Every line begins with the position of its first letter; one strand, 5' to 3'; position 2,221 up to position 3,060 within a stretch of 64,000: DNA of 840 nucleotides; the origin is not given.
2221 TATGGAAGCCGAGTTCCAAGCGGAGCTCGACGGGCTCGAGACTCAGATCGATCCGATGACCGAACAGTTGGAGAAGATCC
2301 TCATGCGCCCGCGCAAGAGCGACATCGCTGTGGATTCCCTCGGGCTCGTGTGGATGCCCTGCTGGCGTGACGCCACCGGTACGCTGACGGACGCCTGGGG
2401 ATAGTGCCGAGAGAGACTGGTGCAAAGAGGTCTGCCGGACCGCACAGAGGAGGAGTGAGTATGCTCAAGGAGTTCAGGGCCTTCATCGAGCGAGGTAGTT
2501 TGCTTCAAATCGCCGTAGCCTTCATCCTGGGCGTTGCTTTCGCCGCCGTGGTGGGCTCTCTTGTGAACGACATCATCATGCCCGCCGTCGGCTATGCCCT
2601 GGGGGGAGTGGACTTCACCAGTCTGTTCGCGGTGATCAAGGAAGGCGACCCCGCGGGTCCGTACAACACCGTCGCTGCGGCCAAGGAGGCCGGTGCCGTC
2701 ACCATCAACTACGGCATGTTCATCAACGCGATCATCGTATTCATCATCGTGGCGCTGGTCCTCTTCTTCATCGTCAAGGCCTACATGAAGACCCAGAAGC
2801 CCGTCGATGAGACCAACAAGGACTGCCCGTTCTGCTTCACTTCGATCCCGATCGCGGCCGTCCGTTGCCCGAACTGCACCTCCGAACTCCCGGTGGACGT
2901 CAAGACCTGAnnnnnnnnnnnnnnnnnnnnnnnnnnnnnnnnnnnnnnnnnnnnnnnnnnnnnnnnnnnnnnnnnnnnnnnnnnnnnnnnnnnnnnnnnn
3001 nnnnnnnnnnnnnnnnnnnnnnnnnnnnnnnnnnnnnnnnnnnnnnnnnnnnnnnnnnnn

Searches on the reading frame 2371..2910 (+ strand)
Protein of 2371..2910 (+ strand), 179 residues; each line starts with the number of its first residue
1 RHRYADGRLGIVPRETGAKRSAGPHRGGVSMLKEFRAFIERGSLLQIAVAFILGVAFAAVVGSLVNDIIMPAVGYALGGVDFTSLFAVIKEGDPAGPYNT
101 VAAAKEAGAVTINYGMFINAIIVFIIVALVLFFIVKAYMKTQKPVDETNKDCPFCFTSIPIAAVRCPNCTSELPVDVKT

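Call 86: search_protein_families(library=pfam, proteins=[window:2371-2910:+], max_evalue=0.001)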
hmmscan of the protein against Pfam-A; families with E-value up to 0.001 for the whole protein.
window:2371-2910:+ (179 aa): 1 family
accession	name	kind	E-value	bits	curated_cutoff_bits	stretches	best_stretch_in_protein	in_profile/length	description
PF01741.23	MscL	-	3.7e-32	111.7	27.4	1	31-148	1-107/123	Large-conductance mechanosensitive channel, MscL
